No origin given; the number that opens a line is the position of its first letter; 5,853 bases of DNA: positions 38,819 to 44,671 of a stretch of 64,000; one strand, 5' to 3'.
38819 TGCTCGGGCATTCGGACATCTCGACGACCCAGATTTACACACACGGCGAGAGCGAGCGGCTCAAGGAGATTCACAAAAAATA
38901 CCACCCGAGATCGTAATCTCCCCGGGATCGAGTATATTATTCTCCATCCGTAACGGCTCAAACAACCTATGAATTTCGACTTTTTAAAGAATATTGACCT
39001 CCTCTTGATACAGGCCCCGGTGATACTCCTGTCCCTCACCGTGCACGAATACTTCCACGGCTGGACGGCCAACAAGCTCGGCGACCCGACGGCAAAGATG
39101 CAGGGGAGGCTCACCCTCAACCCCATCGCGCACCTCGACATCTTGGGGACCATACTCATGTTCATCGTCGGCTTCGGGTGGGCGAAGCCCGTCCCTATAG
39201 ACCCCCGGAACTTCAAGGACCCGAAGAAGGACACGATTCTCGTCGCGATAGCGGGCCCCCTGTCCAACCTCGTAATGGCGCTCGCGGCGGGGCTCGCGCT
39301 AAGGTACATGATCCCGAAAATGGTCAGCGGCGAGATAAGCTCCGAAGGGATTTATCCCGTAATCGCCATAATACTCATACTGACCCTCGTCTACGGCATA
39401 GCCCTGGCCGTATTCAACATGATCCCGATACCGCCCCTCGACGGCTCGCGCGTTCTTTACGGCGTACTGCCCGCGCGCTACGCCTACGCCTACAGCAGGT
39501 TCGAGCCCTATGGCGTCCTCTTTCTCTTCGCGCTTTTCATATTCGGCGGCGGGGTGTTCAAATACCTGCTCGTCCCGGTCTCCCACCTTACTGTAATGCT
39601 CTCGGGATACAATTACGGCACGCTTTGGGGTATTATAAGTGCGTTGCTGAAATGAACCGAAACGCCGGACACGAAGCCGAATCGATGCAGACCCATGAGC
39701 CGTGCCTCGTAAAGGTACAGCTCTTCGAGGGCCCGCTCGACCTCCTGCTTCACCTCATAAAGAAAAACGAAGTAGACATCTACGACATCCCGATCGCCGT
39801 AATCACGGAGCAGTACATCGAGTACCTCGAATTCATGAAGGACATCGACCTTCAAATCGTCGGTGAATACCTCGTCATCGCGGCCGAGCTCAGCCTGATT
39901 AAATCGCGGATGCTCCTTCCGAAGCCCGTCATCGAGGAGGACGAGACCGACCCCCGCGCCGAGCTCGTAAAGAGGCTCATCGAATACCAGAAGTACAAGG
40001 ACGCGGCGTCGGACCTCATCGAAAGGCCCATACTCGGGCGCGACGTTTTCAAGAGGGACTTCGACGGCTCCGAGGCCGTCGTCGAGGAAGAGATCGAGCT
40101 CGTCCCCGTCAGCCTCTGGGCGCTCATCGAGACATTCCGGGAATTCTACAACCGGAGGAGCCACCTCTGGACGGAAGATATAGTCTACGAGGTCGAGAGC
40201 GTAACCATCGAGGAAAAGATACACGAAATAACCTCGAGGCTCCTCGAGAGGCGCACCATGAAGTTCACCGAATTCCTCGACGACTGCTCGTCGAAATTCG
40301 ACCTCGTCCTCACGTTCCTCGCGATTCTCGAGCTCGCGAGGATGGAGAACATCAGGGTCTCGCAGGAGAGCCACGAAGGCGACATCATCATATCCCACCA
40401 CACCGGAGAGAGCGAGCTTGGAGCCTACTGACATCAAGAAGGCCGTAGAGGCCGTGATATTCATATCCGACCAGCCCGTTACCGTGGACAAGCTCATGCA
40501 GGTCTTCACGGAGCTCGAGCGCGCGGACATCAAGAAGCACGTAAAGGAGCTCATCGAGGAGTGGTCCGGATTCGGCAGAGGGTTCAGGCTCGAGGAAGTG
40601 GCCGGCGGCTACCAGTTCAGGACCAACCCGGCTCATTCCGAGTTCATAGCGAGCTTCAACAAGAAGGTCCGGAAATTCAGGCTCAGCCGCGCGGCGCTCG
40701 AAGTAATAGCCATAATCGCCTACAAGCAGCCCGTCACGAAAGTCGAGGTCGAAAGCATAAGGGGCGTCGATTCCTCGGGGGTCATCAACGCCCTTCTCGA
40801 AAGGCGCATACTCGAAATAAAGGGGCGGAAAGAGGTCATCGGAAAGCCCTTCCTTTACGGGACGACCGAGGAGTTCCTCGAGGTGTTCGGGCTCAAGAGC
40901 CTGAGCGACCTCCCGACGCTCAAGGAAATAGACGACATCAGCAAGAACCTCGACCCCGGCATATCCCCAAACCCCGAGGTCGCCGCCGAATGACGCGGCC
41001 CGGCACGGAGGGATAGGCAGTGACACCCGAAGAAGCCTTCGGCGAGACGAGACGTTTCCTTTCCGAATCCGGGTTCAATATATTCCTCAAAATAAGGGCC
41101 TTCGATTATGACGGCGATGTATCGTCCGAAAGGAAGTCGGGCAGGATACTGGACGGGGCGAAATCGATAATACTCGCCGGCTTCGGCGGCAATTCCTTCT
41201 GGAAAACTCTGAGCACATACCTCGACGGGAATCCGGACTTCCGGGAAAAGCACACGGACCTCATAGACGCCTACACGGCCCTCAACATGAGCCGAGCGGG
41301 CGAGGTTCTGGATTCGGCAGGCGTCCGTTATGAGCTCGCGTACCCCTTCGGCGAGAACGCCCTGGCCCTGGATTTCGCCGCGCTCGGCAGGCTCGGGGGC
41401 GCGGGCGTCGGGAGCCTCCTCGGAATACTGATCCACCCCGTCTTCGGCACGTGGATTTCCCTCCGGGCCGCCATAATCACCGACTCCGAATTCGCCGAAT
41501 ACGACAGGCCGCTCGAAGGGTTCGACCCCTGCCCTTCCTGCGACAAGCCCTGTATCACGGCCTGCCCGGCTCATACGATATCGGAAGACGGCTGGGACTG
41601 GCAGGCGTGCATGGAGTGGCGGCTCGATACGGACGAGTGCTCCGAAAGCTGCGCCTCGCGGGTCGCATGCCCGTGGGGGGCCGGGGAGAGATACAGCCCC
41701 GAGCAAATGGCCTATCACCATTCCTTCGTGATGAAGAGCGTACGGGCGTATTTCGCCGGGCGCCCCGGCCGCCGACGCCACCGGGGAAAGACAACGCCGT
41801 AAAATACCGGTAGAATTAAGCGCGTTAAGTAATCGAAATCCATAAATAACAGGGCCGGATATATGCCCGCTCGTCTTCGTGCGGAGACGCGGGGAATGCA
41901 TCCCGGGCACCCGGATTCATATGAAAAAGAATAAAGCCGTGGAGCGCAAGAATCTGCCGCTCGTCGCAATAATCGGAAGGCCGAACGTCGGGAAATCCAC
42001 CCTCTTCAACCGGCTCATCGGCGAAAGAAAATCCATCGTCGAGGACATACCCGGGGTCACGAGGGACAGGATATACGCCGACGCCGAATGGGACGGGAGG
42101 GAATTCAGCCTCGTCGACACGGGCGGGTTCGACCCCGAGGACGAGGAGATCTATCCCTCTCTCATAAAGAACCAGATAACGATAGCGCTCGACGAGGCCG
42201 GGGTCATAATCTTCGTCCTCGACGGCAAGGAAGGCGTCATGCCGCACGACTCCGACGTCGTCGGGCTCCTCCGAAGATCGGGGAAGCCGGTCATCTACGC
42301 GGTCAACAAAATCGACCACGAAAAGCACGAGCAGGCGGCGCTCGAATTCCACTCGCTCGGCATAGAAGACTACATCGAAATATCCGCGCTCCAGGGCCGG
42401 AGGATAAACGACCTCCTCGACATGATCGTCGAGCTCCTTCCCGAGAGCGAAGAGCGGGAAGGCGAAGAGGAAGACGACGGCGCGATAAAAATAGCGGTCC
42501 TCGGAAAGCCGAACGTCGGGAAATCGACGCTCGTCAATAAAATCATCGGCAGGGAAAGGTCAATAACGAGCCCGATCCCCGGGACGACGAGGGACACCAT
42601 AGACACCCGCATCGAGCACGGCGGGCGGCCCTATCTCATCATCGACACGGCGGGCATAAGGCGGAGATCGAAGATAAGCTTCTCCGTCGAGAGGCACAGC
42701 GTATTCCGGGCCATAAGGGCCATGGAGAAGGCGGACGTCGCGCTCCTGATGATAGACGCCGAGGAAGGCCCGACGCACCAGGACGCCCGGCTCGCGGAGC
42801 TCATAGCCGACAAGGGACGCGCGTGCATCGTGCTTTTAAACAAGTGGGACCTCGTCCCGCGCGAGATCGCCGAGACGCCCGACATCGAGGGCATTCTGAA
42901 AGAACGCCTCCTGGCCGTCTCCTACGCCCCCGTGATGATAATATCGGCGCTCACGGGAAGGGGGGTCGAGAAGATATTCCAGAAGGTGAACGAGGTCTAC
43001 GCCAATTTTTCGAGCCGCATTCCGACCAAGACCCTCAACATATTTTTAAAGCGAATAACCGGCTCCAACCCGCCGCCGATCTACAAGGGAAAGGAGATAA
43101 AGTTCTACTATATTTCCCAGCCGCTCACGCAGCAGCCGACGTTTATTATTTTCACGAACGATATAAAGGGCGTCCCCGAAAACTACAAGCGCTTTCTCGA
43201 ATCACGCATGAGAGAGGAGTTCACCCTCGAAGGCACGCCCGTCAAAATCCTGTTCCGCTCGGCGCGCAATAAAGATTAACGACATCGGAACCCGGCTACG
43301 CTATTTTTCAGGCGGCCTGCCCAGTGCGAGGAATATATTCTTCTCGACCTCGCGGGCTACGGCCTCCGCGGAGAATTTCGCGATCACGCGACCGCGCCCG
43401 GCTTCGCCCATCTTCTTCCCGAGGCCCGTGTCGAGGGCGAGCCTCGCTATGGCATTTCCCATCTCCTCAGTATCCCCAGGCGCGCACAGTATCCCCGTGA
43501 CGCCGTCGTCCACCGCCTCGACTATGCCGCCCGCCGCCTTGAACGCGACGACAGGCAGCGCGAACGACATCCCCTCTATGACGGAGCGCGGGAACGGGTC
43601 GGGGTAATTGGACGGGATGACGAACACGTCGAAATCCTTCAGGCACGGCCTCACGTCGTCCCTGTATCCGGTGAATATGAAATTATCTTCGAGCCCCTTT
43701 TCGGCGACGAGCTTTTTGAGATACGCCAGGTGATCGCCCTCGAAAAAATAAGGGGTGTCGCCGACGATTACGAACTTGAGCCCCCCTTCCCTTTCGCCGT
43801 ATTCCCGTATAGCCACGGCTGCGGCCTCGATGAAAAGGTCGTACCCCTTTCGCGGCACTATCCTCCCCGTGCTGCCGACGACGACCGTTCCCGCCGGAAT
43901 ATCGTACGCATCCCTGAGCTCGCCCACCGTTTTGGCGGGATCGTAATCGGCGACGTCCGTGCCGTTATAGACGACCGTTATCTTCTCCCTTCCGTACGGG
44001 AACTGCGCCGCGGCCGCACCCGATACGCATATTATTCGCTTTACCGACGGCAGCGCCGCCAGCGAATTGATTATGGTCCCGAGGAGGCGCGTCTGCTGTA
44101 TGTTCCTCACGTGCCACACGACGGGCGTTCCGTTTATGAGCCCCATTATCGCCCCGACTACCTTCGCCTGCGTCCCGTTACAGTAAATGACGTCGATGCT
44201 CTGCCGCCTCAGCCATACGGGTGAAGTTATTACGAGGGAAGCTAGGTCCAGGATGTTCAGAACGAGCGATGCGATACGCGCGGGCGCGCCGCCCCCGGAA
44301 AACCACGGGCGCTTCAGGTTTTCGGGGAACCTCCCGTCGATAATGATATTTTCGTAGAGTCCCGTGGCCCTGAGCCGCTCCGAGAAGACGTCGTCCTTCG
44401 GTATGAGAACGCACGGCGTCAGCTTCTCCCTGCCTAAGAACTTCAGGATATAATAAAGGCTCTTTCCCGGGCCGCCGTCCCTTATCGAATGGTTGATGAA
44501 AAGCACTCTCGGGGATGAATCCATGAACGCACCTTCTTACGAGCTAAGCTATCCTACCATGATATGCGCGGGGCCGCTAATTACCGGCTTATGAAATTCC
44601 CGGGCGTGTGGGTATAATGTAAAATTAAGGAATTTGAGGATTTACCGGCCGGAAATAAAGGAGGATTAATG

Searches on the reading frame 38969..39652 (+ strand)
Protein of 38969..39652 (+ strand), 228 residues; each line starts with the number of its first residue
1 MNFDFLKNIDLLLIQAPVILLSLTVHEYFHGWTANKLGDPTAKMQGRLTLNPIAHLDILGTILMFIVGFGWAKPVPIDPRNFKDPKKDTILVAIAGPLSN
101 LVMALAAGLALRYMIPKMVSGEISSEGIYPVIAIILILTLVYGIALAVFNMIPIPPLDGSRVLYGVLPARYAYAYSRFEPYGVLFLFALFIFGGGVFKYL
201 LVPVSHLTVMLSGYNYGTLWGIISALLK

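Call 8: search_protein_families(library=ncbifam, proteins=[window:38969-39652:+], max_evalue=0.001)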
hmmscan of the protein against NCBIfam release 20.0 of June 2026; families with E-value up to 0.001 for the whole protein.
window:38969-39652:+ (228 aa): 1 family
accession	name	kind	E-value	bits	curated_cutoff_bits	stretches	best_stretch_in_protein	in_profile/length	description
NF041501.1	cola_mem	domain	0.00013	21.1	150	1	96-162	191-255/312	FGLLP motif-containing membrane protein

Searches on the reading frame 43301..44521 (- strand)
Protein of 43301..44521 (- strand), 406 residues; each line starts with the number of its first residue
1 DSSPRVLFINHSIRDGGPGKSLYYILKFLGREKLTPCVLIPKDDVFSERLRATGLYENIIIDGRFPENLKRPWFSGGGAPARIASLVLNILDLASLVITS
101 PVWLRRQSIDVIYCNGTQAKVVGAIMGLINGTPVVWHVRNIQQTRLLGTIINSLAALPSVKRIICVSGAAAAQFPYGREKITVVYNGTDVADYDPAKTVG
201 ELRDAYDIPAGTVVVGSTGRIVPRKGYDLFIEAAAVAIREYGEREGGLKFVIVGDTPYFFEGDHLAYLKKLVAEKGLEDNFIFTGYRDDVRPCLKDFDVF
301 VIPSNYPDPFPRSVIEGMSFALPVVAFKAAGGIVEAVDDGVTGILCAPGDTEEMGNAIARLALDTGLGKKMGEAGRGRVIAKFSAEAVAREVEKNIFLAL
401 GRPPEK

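Call 8: search_protein_families(library=ncbifam, proteins=[window:43301-44521:-], max_evalue=0.001)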
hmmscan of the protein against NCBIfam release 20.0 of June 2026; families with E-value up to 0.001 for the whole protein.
window:43301-44521:- (406 aa): 26 families (the best 25 are shown)
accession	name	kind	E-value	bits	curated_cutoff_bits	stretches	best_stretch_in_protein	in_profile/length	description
TIGR03088.1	stp2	hypoth_equivalog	9.1e-32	110.5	409.05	1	178-392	159-366/374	TIGR03088 family PEP-CTERM/XrtA system glycosyltransferase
NF041876.1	EPS_EpsE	equivalog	4e-23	82.3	400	1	208-390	210-387/389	exopolysaccharide biosynthesis GT4 family glycosyltransferase EpsE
TIGR02149.1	glgA_Coryne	subfamily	3.5e-21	75.8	302.4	1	157-391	142-382/391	glycogen synthase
TIGR03449.1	mycothiol_MshA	equivalog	2.9e-19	69.3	462.5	1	178-394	187-398/406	D-inositol-3-phosphate glycosyltransferase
TIGR03999.1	thiol_BshA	equivalog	1.3e-17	63.8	273.7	1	178-393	166-367/375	N-acetyl-alpha-D-glucosaminyl L-malate synthase BshA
NF012028.0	PRK15484.1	subfamily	1.3e-16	60.7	618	1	180-396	162-375/380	lipopolysaccharide N-acetylglucosaminyltransferase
NF011726.0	PRK15179.1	equivalog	1.2e-13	50.3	733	1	178-387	481-682/694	Vi polysaccharide biosynthesis protein TviE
NF038295.1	EPS_HpsP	equivalog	8.6e-12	44.7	550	1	187-392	184-380/388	hormogonium polysaccharide biosynthesis glycosyltransferase HpsP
TIGR04063.1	stp3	hypoth_equivalog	1e-09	37.8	442.05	1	178-377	179-373/397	TIGR04063 family PEP-CTERM/XrtA system glycosyltransferase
TIGR03087.1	stp1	hypoth_equivalog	1.2e-09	37.9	316.65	1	167-392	180-390/397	TIGR03087 family PEP-CTERM/XrtA system glycosyltransferase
NF053787.1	GlcN_PG_synth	equivalog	3.8e-09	35.8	480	1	313-392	277-352/361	N-acetylglucosaminyl phosphatidylglycerol synthase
NF041879.1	EPS_EpsH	equivalog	4.4e-09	35.6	800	1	213-394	238-411/431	exopolysaccharide biosynthesis glycosyltransferase EpsH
NF047880.1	glyco_SdgA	exception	7.1e-09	34.7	800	1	260-388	353-479/488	serine-aspartate repeat adhesin O-glycosyltransferase SdgA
NF007640.0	PRK10307.1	subfamily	7.8e-09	34.9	276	1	179-396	194-404/411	WcaI family glycosyltransferase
NF047684.1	TeichurnBiosyTuaC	equivalog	9.8e-09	34.6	550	1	184-394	190-384/391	teichuronic acid biosynthesis protein TuaC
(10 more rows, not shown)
